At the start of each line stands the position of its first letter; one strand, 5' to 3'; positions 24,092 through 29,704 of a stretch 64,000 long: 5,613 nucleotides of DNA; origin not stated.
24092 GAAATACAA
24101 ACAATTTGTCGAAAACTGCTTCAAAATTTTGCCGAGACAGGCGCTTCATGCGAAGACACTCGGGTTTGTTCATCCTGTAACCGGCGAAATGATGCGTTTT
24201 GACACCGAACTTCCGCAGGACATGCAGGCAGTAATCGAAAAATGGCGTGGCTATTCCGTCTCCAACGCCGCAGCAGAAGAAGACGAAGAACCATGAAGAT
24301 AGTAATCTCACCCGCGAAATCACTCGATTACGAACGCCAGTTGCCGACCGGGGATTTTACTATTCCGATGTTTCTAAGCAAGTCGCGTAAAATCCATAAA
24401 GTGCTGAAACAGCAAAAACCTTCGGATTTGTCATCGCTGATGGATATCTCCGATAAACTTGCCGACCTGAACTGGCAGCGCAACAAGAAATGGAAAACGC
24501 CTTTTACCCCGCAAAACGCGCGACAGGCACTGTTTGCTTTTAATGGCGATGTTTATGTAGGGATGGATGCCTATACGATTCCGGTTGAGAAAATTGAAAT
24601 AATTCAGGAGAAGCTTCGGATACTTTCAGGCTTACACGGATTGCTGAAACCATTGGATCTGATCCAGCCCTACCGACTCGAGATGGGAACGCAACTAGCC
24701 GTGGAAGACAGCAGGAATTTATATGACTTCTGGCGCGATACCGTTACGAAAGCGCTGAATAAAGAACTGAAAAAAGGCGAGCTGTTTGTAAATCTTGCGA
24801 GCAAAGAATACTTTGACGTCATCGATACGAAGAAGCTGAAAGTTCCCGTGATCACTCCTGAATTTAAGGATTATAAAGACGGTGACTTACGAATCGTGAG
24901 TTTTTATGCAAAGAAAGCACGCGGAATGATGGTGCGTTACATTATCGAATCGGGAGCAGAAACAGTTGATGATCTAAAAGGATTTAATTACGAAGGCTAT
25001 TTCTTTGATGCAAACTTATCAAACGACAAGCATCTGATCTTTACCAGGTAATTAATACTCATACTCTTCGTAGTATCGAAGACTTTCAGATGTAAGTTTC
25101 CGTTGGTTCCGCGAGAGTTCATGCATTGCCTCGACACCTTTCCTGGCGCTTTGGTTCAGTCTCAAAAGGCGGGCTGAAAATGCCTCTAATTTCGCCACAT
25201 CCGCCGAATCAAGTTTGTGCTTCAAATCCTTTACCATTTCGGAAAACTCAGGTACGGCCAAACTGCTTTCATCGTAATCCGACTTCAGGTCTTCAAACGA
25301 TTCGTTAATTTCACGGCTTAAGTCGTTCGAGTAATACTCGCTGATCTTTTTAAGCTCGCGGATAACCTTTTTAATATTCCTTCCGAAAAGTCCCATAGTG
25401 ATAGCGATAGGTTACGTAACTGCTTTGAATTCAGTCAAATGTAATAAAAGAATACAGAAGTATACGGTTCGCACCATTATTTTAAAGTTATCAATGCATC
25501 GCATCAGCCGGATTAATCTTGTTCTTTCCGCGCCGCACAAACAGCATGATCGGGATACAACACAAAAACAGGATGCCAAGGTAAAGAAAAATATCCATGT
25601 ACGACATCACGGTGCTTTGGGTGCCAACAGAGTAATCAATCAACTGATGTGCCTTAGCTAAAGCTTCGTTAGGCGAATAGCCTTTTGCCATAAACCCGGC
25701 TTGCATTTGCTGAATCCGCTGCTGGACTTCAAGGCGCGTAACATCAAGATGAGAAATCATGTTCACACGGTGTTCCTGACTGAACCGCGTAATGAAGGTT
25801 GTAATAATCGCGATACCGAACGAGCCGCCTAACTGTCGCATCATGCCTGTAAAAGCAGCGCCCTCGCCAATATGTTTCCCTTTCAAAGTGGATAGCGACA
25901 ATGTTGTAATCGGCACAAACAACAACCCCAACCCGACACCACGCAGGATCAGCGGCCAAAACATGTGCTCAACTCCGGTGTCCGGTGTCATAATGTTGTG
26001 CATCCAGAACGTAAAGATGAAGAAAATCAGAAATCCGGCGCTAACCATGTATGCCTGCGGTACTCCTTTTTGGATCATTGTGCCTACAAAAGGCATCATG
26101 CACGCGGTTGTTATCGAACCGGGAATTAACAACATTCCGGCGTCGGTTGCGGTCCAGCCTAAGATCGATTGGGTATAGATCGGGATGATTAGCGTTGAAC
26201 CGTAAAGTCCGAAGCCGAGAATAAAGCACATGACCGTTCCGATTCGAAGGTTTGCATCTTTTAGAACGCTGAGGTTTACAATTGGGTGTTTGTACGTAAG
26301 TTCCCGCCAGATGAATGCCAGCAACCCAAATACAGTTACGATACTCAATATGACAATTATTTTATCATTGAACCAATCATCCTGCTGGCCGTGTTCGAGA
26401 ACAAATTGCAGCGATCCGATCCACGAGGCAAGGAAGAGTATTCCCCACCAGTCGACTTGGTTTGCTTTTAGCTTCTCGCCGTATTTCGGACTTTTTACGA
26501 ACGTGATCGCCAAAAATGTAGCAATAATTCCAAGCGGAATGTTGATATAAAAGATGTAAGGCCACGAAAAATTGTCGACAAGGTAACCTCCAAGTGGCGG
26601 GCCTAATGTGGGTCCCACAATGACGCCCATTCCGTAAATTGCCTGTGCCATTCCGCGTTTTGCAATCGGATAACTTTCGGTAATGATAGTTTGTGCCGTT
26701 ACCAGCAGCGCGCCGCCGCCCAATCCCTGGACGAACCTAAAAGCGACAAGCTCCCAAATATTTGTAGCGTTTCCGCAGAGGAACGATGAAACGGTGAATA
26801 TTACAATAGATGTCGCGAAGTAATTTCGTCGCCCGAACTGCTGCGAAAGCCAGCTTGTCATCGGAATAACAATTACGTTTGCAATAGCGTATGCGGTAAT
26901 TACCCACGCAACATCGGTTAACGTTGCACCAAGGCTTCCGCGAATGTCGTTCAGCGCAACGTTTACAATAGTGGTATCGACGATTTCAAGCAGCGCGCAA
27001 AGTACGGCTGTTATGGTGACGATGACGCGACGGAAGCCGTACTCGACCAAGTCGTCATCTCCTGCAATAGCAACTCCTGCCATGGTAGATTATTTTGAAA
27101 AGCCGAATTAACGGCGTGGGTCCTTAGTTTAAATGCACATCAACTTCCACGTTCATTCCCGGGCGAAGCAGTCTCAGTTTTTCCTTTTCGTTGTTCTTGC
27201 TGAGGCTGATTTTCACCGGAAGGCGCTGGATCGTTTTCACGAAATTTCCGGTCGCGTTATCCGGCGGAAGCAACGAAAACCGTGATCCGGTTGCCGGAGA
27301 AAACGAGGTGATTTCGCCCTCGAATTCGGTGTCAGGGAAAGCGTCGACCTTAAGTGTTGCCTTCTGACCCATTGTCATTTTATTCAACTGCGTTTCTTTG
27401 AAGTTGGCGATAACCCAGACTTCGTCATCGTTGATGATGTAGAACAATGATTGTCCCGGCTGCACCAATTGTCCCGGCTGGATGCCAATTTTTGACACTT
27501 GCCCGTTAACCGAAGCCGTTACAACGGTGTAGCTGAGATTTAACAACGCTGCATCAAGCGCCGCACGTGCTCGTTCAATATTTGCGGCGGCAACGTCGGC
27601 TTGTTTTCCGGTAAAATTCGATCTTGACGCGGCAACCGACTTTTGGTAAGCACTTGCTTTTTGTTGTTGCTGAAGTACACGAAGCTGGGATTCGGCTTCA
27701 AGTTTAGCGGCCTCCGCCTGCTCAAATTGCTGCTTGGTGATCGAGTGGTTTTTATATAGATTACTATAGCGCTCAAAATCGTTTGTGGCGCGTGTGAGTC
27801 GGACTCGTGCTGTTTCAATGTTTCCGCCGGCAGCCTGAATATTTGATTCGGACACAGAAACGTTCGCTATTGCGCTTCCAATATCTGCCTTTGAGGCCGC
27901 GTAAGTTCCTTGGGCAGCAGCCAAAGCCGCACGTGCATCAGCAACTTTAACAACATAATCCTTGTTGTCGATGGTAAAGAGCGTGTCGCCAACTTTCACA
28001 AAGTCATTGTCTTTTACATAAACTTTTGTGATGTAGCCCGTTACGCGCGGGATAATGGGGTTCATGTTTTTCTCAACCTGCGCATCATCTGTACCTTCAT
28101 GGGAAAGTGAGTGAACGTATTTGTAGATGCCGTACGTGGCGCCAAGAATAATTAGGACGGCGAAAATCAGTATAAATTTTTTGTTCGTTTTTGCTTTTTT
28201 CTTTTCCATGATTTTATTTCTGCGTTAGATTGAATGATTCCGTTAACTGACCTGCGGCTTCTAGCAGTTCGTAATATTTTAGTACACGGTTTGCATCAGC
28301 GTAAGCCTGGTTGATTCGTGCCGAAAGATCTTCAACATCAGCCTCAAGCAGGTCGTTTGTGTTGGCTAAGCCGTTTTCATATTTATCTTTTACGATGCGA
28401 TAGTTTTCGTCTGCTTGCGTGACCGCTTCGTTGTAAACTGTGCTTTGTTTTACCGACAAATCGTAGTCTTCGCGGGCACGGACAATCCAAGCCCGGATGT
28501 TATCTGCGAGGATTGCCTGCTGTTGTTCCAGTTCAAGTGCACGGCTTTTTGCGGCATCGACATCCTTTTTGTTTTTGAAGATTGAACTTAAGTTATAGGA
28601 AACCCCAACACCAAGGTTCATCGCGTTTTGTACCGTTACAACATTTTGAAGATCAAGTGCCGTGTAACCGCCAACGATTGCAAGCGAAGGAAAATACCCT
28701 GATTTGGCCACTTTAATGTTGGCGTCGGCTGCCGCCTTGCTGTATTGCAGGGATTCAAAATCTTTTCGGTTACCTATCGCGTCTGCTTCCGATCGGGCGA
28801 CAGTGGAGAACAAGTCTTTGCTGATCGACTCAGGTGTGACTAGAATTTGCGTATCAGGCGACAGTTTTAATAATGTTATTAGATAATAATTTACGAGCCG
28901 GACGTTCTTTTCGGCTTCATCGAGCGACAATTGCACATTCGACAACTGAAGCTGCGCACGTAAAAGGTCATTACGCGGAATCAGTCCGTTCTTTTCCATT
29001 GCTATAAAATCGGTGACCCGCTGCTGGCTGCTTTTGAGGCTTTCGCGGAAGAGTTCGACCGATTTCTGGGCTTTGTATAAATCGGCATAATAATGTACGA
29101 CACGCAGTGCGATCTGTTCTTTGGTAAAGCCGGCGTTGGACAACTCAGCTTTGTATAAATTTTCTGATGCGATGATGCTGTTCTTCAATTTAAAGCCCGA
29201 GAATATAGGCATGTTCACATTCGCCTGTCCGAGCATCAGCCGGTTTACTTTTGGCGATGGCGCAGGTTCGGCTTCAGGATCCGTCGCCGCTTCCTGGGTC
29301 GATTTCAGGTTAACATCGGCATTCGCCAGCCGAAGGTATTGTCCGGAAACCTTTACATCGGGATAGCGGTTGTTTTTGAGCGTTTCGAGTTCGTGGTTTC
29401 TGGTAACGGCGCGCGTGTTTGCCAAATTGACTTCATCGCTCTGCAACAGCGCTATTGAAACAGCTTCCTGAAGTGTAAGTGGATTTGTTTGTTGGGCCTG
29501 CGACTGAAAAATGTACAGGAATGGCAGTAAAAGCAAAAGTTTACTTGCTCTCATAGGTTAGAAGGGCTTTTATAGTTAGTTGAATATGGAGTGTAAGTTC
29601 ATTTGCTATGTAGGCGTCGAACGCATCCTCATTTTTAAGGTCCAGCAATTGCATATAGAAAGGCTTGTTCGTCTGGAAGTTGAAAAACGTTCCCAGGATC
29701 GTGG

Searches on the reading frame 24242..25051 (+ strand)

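Call 70: search_protein_families(library=pfam, proteins=[window:24242-25051:+], max_evalue=0.000001)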
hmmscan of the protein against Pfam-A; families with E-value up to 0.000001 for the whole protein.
window:24242-25051:+ (269 aa): 2 families
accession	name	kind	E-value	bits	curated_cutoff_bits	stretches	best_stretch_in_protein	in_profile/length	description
PF03883.20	H2O2_YaaD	-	1.7e-88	296.6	29.6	1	18-258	1-235/236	Peroxide stress protein YaaA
PF21818.3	DUF6884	-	4.9e-08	33.6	30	1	110-195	25-107/135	Family of unknown function (DUF6884)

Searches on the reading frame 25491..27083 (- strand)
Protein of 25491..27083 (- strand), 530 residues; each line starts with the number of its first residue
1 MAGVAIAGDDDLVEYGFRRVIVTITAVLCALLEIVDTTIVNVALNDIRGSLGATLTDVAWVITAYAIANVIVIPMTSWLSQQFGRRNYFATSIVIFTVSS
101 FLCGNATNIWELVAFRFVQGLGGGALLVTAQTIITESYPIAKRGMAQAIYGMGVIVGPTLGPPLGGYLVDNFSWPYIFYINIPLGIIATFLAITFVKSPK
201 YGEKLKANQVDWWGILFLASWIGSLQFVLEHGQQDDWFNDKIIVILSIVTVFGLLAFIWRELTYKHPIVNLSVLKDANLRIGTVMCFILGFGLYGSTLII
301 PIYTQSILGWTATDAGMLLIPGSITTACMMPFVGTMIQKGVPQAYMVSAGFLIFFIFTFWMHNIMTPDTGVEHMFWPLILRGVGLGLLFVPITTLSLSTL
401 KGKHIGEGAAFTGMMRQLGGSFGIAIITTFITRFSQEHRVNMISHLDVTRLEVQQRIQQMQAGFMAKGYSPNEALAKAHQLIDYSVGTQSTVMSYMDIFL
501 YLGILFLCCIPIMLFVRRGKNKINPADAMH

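Call 71: search_protein_families(library=pfam, proteins=[window:25491-27083:-], max_evalue=0.000001)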
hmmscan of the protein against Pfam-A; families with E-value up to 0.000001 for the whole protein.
window:25491-27083:- (530 aa): 2 families
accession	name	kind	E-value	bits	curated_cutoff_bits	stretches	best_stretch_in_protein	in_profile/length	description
PF07690.21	MFS_1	-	5.4e-58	197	33.4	1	27-423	2-346/347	Major Facilitator Superfamily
PF00083.30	Sugar_tr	-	2e-13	50.5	22.3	1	53-201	43-197/452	Sugar (and other) transporter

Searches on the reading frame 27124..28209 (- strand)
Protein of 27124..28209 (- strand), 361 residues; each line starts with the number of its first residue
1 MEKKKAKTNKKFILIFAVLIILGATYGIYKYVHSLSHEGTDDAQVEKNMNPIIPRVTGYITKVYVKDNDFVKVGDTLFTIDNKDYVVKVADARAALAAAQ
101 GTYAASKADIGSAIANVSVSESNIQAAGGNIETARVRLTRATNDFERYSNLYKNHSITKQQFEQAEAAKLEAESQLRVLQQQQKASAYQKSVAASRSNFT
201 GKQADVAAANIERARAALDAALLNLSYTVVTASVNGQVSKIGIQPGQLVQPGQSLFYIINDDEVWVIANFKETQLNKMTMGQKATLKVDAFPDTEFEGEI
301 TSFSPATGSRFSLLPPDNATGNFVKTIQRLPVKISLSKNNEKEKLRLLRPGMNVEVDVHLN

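Call 71: search_protein_families(library=pfam, proteins=[window:27124-28209:-], max_evalue=0.000001)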
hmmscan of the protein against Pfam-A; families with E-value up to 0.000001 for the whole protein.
window:27124-28209:- (361 aa): 5 families
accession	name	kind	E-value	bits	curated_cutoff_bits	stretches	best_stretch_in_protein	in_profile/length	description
PF16576.10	HlyD_D23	-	6e-24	84.9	30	1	46-306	16-187/214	Barrel-sandwich domain of CusB or HlyD membrane-fusion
PF13437.12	HlyD_3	-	1.5e-22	80.8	22.2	1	229-351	1-106/106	HlyD family secretion protein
PF13533.13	Biotin_lipoyl_2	-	2.1e-13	50.1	29.8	1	54-81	5-32/32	Biotin-lipoyl like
PF00529.27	CusB_dom_1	-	2.2e-12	47.5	26.5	1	168-355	12-84/89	Cation efflux system protein CusB domain 1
PF00364.28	Biotin_lipoyl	-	8.9e-08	32.3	22.1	0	45-80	38-73/73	Biotin-requiring enzyme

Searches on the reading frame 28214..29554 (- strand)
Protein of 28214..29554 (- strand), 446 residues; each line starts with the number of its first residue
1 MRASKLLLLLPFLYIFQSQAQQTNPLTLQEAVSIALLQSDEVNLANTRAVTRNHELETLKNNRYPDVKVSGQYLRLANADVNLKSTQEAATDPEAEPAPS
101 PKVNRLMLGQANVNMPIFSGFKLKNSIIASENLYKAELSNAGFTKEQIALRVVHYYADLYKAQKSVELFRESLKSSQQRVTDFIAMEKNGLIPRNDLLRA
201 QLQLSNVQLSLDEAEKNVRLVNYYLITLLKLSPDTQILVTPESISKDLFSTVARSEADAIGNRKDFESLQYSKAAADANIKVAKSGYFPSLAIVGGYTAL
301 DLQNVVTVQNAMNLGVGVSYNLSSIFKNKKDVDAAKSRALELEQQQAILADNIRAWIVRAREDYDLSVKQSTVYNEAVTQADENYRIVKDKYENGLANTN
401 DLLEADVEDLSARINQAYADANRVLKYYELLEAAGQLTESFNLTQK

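Call 71: search_protein_families(library=pfam, proteins=[window:28214-29554:-], max_evalue=0.000001)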
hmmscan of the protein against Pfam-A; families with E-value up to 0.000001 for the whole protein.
window:28214-29554:- (446 aa): 1 family
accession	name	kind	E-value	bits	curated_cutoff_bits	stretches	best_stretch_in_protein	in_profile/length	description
PF02321.23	OEP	-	1.3e-43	149.4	22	2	28-219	1-176/187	Outer membrane efflux protein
